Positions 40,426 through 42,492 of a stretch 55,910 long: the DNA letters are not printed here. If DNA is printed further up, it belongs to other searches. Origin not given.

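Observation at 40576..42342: One-polypeptide ECF sigma factor / TM helix / prenyltransferase-like sensor domain, with no separate anti-sigma gene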

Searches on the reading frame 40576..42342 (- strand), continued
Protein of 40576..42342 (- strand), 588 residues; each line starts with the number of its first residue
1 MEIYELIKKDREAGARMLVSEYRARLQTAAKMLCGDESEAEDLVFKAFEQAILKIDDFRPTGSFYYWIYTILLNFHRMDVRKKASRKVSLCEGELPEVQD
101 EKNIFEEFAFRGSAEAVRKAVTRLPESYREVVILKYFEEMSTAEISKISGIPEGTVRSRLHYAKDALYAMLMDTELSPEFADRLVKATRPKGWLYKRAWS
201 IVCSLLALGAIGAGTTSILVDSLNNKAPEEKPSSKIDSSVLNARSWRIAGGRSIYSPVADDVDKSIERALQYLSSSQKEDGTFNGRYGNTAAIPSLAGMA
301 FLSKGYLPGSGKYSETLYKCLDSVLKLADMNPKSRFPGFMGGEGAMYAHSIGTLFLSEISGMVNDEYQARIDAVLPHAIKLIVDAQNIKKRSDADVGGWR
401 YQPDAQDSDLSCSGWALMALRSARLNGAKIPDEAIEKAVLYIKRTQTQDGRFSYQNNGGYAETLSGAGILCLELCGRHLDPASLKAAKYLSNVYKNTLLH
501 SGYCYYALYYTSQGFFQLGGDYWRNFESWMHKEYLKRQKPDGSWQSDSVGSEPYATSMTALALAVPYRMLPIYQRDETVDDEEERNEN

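Call 41: search_protein_families(library=pfam, proteins=[P0101, P0102, L003:7374-7961:+, L006:5450-5977:+, P0097, P0109], max_evalue=0.5)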
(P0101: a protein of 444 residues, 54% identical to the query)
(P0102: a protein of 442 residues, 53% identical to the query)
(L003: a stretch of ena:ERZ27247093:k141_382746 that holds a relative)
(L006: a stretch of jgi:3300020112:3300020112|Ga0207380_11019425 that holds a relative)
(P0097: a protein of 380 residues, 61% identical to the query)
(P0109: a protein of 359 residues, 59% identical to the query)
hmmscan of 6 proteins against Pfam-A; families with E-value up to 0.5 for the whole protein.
P0101 (444 aa): 2 families
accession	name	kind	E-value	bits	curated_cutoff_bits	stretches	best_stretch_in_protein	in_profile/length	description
PF13243.12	SQHop_cyclase_C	-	0.0023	17.4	26.1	0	263-313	240-285/319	Squalene-hopene cyclase C-terminal domain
PF13249.12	SQHop_cyclase_N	-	0.0053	16.4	26.2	0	124-149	47-72/291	Squalene-hopene cyclase N-terminal domain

P0102 (442 aa): 2 families
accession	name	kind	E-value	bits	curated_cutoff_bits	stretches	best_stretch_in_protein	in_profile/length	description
PF12555.13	SteA-like_C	-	0.13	12.7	26.4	1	45-72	10-37/52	SteA-like C-terminal domain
PF11239.13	DUF3040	-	0.15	12.8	24.7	0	37-75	32-67/84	Protein of unknown function (DUF3040)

L003:7374-7961:+ (195 aa): 10 families
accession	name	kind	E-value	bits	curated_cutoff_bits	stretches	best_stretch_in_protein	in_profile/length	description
PF08281.18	Sigma70_r4_2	-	2.5e-16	59.5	25.7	1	139-187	3-51/54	Sigma-70, region 4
PF04545.22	Sigma70_r4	-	5.9e-13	48.6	24.1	1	144-186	2-44/50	Sigma-70, region 4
PF04542.20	Sigma70_r2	-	3.1e-07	30.5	24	1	31-107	1-70/71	Sigma-70 region 2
PF13384.12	HTH_23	-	0.0002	21.5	24.6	1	149-184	4-39/50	Homeodomain-like domain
PF07638.17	Sigma70_ECF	-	0.0011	19.3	21.1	1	138-191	128-180/185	ECF sigma factor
PF06530.18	Phage_antitermQ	-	0.0013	19.1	26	1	107-194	25-110/118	Phage antitermination protein Q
PF13404.12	HTH_AsnC-type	-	0.03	14.6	27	1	163-183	18-38/42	AsnC-type helix-turn-helix domain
PF13542.12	HTH_Tnp_ISL3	-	0.043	13.7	27.4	1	161-185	26-49/51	Helix-turn-helix domain of transposase family ISL3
PF04218.19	CENP-B_N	-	0.068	13.3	21.2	1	166-191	26-51/53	CENP-B N-terminal DNA-binding domain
PF13518.12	HTH_28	-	0.17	12.5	25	0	152-181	2-31/52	Helix-turn-helix domain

L006:5450-5977:+ (175 aa): 16 families
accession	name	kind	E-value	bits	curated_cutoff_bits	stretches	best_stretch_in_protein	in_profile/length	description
PF08281.18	Sigma70_r4_2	-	1.2e-15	57.3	25.7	1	116-165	2-51/54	Sigma-70, region 4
PF04545.22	Sigma70_r4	-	2.3e-12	46.6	24.1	1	121-164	1-44/50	Sigma-70, region 4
PF04542.20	Sigma70_r2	-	1.2e-10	41.4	24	1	18-84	1-69/71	Sigma-70 region 2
PF07638.17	Sigma70_ECF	-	2.9e-05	24.5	21.1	1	92-166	105-177/185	ECF sigma factor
PF13384.12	HTH_23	-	0.00078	19.6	24.6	1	134-161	10-38/50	Homeodomain-like domain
PF13404.12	HTH_AsnC-type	-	0.0092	16.2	27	1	141-161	18-38/42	AsnC-type helix-turn-helix domain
PF13518.12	HTH_28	-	0.016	15.7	25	1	130-159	2-31/52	Helix-turn-helix domain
PF13412.12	HTH_24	-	0.02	14.9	21.9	1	140-161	17-38/48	Winged helix-turn-helix DNA-binding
PF06530.18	Phage_antitermQ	-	0.021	15.2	26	1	114-171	49-109/118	Phage antitermination protein Q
PF12840.13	HTH_20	-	0.021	15.2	27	1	134-161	9-39/51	Helix-turn-helix domain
PF13542.12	HTH_Tnp_ISL3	-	0.024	14.6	27.4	1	139-163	25-49/51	Helix-turn-helix domain of transposase family ISL3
PF09339.16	HTH_IclR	-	0.053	13.7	22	1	139-162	17-40/52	IclR helix-turn-helix domain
PF13556.12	HTH_30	-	0.062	13.5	27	1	138-168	10-40/59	PucR C-terminal helix-turn-helix domain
PF12728.13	HTH_17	-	0.064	14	27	1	141-165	2-25/51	Helix-turn-helix domain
PF00440.29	TetR_N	-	0.099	12.9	24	1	138-157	14-33/47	Bacterial regulatory proteins, tetR family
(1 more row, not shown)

P0097 (380 aa): 2 families
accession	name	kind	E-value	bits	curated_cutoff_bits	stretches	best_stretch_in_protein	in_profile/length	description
PF13243.12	SQHop_cyclase_C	-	2.8e-06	27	26.1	1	126-241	178-283/319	Squalene-hopene cyclase C-terminal domain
PF08139.17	LPAM_1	-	0.36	11.8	20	0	1-14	1-14/18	Prokaryotic membrane lipoprotein lipid attachment site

P0109 (359 aa): 3 families
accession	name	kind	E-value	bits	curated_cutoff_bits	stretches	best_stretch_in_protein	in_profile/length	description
PF13243.12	SQHop_cyclase_C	-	0.00022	20.8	26.1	1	153-235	28-117/319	Squalene-hopene cyclase C-terminal domain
PF24554.1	DUF7603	-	0.082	14.1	27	1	22-43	66-87/110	Domain of unknown function (DUF7603)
PF15144.11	DUF4576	-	0.2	12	27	0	208-237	55-84/88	Domain of unknown function (DUF4576)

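Call 44: find_encoding_contigs(protein=P0107, flank=10000, max_places=2)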
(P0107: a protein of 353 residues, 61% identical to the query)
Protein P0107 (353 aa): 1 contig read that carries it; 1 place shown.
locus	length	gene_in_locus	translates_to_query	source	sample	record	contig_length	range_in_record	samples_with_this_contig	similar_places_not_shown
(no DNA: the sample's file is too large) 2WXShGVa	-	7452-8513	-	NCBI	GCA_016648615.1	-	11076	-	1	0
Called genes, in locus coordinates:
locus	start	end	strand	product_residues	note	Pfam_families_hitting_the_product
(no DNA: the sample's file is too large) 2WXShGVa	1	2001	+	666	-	?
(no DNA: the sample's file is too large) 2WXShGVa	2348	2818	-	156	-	PF05433:Rick_17kDa_Anti, PF13488:Gly-zipper_Omp (faint)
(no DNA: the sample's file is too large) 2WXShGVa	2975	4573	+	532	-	PF00474:SSF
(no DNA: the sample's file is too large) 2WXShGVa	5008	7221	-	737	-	PF13472:Lipase_GDSL_2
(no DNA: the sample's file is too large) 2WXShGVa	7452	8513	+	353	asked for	PF13243:SQHop_cyclase_C (faint)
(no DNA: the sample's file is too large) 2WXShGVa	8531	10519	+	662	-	PF00069:Pkinase, PF07714:PK_Tyr_Ser-Thr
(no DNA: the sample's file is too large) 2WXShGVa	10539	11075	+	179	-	?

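Call 45: list_cluster_members(proteins=[P0010, P0012, P0042, P0062, P0095, P0047])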
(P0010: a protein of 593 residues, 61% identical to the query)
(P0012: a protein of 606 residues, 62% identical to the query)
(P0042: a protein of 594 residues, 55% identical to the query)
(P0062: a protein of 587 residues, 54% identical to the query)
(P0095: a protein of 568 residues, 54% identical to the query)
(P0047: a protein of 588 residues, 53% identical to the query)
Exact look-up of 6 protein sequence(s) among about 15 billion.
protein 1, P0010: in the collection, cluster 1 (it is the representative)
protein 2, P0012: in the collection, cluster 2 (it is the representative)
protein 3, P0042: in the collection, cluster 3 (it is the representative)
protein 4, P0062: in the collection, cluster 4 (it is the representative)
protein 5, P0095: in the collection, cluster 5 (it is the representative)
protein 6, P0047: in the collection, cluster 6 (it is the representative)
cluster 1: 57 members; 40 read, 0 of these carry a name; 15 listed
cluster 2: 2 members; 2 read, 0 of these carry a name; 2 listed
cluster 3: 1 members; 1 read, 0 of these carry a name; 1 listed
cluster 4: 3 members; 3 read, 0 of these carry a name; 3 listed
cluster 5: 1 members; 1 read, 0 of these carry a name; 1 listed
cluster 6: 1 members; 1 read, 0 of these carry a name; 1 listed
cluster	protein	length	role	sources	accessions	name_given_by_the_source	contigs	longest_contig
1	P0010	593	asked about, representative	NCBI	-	-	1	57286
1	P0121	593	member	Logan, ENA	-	-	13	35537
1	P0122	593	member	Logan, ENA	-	-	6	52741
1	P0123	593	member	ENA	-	-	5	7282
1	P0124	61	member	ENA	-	-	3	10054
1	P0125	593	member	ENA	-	-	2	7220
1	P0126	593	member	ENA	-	-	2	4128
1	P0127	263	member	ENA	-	-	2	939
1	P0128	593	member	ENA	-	-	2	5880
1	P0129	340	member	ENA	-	-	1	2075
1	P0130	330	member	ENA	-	-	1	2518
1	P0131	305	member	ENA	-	-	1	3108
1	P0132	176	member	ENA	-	-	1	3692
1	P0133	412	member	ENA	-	-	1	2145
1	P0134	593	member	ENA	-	-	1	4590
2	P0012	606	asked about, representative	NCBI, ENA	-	-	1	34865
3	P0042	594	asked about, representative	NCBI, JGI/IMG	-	-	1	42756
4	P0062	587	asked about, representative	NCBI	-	-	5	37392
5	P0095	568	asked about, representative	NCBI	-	-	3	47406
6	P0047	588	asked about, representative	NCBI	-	-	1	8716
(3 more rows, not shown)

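Call 56: search_protein_families(library=ncbifam, proteins=[L046:2816-5953:+], max_evalue=1)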
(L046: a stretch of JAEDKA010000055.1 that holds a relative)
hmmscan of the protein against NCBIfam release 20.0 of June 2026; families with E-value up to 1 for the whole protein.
L046:2816-5953:+ (1045 aa): 0 families

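Call 62: search_solved_structures(query=A2, max_evalue=0.01, show_alignments=2)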
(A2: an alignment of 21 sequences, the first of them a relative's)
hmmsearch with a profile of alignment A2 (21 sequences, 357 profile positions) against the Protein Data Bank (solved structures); distinct sequences matched with E-value up to 0.01: 13.
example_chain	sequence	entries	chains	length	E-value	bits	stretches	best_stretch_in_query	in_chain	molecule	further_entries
2sqc_A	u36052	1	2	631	1.4e-05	27.5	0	34-98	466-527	SQUALENE-HOPENE CYCLASE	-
3sqc_A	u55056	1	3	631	1.4e-05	27.5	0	34-98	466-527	SQUALENE--HOPENE CYCLASE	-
1gsz_A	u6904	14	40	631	1.6e-05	27.3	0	34-98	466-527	SQUALENE--HOPENE CYCLASE | SQUALENE-HOPENE CYCLASE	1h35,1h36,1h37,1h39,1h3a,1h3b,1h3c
8zg0_A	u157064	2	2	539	4.6e-05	25.8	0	13-62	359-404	Squalene cyclase C-terminal domain-containing protein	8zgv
8zg5_A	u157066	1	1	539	6e-05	25.4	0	13-63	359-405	Squalene cyclase C-terminal domain-containing protein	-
8zg1_A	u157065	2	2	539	7e-05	25.2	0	13-62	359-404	Squalene cyclase C-terminal domain-containing protein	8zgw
7xqz_A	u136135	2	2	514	7e-05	25.2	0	13-64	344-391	SQHop_cyclase_C domain-containing protein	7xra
7xr7_A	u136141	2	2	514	7.6e-05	25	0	13-64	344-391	SQHop_cyclase_C domain-containing protein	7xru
7xq4_A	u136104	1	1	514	7.7e-05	25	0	13-64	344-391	SQHop_cyclase_C domain-containing protein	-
1w6k_A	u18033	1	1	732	0.0002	23.7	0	23-98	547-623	LANOSTEROL SYNTHASE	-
1w6j_A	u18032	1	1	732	0.00022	23.6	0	23-98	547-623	LANOSTEROL SYNTHASE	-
8j5z_A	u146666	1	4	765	0.0022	20.3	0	27-99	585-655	Terpene cyclase/mutase family member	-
5bp8_A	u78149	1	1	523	0.0041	19.4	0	305-339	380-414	Ent-copalyl diphosphate synthase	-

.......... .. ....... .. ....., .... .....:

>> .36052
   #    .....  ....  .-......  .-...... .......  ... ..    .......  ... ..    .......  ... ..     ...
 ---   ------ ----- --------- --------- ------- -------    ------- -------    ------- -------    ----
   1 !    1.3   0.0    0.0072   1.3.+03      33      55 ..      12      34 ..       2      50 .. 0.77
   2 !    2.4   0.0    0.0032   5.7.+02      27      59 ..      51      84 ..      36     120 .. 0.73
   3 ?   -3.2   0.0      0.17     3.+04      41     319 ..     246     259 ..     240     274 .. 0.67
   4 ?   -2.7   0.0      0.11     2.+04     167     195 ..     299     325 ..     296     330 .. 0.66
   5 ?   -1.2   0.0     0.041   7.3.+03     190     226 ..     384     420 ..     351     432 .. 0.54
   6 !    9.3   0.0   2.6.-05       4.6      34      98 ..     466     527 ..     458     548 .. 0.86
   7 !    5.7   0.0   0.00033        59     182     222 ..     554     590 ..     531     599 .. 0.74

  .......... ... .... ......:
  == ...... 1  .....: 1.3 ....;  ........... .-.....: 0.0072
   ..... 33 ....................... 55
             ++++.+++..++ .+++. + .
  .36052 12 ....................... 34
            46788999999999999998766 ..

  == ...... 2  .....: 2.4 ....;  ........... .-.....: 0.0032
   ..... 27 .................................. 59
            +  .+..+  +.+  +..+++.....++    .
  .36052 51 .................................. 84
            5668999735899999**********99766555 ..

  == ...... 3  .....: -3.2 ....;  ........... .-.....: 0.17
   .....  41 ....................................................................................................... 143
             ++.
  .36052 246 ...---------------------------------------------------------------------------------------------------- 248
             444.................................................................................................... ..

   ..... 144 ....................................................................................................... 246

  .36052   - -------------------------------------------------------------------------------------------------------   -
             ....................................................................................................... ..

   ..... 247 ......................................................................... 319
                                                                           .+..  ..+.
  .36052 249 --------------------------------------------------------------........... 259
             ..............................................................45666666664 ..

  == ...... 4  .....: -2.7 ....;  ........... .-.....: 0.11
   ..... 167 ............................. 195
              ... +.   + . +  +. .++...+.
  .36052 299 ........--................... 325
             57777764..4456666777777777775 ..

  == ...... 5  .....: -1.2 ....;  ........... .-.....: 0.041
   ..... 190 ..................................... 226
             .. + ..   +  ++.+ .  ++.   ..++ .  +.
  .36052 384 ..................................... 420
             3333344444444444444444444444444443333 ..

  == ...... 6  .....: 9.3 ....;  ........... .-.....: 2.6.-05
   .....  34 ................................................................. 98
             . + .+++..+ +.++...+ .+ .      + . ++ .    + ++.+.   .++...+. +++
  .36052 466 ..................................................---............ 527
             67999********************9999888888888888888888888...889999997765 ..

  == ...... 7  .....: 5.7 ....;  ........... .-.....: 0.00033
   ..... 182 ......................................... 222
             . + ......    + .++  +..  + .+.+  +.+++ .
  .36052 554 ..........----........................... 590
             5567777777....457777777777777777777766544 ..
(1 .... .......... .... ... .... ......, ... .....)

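Call 65: search_protein_representatives(protein=window:40579-42342:-)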
Query: 588 residues. Proteins with E-value up to 0.001 (for the whole library): 61317; up to 1e-10: 7250; up to 1e-30: 418. The best 150 are listed.
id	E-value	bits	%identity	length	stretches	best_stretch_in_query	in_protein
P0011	3.0e-238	808.2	62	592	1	1-587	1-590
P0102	2.4e-130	451.9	55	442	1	172-580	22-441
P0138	3.4e-102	359.0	52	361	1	262-581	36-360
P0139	1.1e-89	317.7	50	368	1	261-584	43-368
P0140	4.9e-87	309.0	47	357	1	253-581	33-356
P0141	5.2e-84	299.0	49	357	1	259-575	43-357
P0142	8.4e-81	288.4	49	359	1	257-575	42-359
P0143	2.4e-78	280.3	43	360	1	253-583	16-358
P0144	1.5e-77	277.7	45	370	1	254-581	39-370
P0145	5.9e-75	269.1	43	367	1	255-578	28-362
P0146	7.6e-75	268.7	44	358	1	262-579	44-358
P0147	1.5e-74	267.7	43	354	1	259-576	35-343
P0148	2.7e-73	263.6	43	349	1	244-579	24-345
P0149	4.5e-73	262.9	44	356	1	258-580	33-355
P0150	9.4e-73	261.8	45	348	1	261-575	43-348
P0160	5.9e-60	219.6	43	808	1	261-571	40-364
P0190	2.4e-48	181.3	30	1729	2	259-580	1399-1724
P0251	9.4e-42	159.5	34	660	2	253-573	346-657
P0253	1.4e-41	158.9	36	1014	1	246-575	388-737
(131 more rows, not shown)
